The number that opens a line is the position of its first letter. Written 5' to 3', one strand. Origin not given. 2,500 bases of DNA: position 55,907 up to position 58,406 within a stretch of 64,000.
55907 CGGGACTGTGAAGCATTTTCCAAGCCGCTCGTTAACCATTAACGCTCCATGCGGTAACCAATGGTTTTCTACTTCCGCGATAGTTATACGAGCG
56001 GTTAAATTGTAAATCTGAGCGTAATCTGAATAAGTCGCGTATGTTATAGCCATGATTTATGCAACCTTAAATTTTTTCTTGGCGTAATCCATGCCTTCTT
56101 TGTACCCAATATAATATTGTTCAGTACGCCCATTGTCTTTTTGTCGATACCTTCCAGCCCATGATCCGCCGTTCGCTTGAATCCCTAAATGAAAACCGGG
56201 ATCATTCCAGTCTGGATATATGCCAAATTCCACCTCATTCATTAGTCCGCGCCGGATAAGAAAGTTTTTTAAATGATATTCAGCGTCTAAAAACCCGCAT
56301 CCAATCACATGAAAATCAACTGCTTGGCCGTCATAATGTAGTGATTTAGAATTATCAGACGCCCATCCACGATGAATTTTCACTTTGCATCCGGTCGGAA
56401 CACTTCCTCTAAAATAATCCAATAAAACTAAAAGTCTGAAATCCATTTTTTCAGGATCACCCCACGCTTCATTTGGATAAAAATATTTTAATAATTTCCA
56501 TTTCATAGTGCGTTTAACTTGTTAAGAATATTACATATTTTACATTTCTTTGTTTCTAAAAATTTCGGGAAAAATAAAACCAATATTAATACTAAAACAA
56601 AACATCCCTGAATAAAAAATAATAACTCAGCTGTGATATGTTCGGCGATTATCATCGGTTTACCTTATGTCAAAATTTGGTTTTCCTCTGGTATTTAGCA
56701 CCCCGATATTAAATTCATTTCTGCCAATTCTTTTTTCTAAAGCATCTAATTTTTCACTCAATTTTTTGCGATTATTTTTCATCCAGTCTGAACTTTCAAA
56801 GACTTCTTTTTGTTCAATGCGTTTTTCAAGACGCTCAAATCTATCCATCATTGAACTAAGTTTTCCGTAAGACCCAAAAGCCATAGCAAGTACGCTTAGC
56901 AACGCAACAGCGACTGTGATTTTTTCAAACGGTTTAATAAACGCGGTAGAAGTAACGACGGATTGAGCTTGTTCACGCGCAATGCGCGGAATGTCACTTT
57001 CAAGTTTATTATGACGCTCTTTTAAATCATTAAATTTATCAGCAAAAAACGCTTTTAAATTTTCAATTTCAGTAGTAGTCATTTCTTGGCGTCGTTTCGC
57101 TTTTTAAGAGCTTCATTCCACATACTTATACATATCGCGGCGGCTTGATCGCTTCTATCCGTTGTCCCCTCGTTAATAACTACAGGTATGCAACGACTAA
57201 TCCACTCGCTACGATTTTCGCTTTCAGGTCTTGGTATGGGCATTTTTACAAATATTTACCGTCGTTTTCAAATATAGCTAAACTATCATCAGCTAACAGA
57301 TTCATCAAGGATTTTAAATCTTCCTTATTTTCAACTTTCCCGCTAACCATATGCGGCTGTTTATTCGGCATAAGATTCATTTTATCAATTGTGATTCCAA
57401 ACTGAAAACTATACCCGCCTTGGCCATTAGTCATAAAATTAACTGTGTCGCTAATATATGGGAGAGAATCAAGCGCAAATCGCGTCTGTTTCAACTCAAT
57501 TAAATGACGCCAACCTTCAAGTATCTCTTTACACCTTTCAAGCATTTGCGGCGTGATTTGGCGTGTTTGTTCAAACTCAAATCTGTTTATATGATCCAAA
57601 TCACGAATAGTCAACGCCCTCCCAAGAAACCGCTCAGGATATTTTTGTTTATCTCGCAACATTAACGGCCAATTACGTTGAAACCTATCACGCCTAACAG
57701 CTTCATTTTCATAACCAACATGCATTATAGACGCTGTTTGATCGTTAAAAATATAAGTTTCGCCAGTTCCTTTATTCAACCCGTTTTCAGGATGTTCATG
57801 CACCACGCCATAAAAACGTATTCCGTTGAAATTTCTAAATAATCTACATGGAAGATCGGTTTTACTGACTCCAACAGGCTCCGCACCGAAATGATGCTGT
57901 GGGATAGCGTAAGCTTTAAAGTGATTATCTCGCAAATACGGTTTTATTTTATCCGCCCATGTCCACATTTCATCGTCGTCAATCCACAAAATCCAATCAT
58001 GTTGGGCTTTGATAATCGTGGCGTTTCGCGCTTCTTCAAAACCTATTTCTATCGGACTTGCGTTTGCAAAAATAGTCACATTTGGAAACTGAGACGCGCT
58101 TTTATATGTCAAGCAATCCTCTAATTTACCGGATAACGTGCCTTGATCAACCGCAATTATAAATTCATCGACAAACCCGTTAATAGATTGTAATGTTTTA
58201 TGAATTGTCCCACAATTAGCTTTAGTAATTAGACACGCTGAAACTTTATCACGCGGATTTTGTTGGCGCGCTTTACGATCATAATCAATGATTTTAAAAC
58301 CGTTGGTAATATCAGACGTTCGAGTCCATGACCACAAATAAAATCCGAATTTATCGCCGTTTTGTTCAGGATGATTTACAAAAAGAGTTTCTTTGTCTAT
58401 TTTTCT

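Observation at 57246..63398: Paralogous glycosyltransferase-methyltransferase fusion enzymes next to the capsid gene: candidate virion glycan synthesis and O-methylation module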

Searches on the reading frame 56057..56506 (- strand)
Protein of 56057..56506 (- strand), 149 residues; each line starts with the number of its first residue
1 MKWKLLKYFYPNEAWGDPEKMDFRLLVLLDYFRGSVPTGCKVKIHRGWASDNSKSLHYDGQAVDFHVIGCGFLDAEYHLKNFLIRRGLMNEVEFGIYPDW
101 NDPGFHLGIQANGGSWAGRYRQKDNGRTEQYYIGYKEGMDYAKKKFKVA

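Call 3: search_protein_families(library=pfam, proteins=[window:56057-56506:-], max_evalue=0.01)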
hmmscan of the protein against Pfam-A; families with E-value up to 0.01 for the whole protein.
window:56057-56506:- (149 aa): 0 families

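Call 4: search_protein_families(library=phrogs, proteins=[window:56057-56506:-], max_evalue=0.001)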
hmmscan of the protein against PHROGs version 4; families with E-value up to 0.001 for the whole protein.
window:56057-56506:- (149 aa): 0 families

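Call 73: search_solved_structures(query=window:56057-56506:-, max_evalue=1)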
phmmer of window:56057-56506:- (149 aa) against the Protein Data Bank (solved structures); distinct sequences matched with E-value up to 1: 19.
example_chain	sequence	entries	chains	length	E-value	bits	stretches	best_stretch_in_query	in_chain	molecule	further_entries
3k7i_B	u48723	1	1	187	0.21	14.6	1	38-65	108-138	Indian hedgehog protein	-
2wfx_A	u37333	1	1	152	0.27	14.2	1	38-65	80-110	SONIC HEDGEHOG PROTEIN N-PRODUCT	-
2wg4_A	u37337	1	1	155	0.27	14.2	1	38-65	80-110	SONIC HEDGEHOG PROTEIN N-PRODUCT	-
4c4m_A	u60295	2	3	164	0.28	14.1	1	38-65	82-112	SONIC HEDGEHOG PROTEIN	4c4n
3n1r_A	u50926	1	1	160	0.29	14.1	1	38-65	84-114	Sonic hedgehog protein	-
1vhh_A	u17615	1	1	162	0.29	14.1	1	38-65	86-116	SONIC HEDGEHOG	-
3ho5_H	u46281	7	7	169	0.3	14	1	38-65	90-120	Sonic hedgehog protein | Sonic hedgehog protein N-product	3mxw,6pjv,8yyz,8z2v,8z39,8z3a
7rpk_H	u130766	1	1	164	0.32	14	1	38-65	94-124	Sonic hedgehog protein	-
6e1h_C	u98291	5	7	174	0.32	14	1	38-65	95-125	Sonic hedgehog protein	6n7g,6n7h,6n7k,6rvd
3m1n_A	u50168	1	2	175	0.32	13.9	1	38-65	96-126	Sonic hedgehog protein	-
6oev_C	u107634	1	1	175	0.32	13.9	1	38-65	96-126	Sonic hedgehog protein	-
3d1m_A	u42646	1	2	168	0.33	13.9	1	38-65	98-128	Sonic hedgehog protein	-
6dmy_B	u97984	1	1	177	0.33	13.9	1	38-65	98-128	Sonic hedgehog protein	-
7ze9_AAA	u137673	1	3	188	0.34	13.9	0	37-67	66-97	Chitin-binding type-4 domain-containing protein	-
3n1f_A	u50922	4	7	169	0.35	13.8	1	38-65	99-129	Indian hedgehog protein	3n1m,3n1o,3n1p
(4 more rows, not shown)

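Call 74: search_protein_families(library=ncbifam, proteins=[window:56057-56506:-], max_evalue=0.01)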
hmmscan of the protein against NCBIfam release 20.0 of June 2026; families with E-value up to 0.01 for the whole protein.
window:56057-56506:- (149 aa): 0 families

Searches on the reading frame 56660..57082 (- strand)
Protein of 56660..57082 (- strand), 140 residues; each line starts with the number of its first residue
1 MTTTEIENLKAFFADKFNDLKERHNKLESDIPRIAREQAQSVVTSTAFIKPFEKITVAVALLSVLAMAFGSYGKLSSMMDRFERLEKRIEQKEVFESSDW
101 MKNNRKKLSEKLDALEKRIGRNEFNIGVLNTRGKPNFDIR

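Call 3: search_protein_families(library=pfam, proteins=[window:56660-57082:-], max_evalue=0.01)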
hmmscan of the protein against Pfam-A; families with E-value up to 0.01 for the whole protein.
window:56660-57082:- (140 aa): 1 family
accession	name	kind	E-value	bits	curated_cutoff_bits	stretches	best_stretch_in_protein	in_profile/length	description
PF18977.5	DUF5713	-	0.004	18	27.3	0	3-45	44-86/107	Family of unknown function (DUF5713)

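Call 4: search_protein_families(library=phrogs, proteins=[window:56660-57082:-], max_evalue=0.001)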
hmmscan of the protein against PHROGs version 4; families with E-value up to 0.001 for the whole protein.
window:56660-57082:- (140 aa): 0 families

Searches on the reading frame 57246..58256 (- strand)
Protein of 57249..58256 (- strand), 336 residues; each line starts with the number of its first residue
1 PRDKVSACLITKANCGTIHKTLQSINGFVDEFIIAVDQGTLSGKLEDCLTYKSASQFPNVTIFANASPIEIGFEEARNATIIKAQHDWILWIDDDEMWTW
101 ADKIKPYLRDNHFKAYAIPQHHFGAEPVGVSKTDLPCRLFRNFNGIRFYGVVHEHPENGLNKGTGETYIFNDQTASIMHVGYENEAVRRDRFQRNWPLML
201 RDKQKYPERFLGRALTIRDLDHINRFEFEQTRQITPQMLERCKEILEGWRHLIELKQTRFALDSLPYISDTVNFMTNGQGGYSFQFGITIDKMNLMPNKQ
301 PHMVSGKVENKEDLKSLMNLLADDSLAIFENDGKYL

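Call 22: search_solved_structures(query=window:57246-58250:-, max_evalue=0.01, show_alignments=3)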
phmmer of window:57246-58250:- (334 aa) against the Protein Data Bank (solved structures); distinct sequences matched with E-value up to 0.01: 3.
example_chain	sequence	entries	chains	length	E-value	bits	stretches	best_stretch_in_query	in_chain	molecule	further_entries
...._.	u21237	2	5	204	3.3e-07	32.9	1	3-201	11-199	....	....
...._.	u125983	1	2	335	7.7e-05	25.1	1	52-219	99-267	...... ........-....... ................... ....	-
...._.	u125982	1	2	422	0.00012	24.5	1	53-219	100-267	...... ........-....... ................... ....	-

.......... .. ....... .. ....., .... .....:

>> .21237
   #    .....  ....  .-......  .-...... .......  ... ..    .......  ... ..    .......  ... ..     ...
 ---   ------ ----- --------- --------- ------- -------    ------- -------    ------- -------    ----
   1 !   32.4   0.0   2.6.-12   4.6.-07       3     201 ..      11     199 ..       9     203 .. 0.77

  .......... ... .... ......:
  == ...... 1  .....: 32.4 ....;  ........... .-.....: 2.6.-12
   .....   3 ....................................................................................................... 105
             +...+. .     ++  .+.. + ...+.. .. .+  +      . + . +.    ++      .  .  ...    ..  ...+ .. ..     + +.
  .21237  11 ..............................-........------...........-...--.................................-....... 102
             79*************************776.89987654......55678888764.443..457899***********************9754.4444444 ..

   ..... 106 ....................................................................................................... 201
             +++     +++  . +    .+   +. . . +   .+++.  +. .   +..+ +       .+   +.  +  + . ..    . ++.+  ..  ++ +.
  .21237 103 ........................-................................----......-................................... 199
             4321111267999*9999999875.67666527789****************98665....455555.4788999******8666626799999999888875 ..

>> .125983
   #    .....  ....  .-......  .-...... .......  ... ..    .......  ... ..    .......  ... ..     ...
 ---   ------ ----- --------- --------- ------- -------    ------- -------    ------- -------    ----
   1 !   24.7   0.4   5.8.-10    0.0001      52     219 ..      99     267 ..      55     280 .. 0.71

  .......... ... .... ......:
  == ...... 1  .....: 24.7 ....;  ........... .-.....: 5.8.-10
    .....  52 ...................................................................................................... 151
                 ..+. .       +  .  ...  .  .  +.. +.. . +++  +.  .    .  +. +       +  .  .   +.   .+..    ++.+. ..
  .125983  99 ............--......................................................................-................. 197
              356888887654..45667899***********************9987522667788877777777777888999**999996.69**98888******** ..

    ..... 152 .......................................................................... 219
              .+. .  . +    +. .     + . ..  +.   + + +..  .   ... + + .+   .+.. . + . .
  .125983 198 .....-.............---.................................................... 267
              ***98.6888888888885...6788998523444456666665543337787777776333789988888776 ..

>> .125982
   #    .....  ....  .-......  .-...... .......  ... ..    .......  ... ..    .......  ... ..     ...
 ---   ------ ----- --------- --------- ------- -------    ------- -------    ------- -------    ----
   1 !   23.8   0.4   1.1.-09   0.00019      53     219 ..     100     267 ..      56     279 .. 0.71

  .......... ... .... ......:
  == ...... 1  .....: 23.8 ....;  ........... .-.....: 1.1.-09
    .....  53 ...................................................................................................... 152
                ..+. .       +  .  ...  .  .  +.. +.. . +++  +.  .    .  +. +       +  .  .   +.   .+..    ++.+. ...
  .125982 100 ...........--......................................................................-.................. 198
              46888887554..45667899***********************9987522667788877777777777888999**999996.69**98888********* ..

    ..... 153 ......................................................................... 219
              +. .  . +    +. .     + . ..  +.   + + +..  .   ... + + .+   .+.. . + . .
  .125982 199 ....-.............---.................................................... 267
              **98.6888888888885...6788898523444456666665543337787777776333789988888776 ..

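Call 83: search_protein_representatives(protein=window:57249-58256:-)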
Query: 336 residues. Proteins with E-value up to 0.001 (for the whole library): 3472; up to 1e-10: 804; up to 1e-30: 289. The best 150 are listed.
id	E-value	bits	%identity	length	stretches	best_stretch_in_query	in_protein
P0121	1.6e-83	297.0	45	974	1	1-335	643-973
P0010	4.2e-83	295.6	46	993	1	1-335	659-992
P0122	6.0e-81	288.5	42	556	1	1-329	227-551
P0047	6.4e-80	285.1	45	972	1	1-317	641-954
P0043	9.2e-79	281.3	42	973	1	2-330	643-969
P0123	1.1e-78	281.1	45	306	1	30-330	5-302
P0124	3.0e-78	279.6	43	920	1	5-330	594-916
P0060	2.3e-76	273.4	43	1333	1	1-330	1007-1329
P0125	8.2e-75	268.3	44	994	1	1-335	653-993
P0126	1.0e-74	268.0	43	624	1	1-324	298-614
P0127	1.1e-74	267.9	42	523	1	1-331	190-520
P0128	1.3e-74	267.6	42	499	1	1-328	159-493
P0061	1.8e-74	267.2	45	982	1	1-295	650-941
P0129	3.2e-74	266.4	40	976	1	1-331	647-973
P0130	8.6e-74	265.0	47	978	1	2-288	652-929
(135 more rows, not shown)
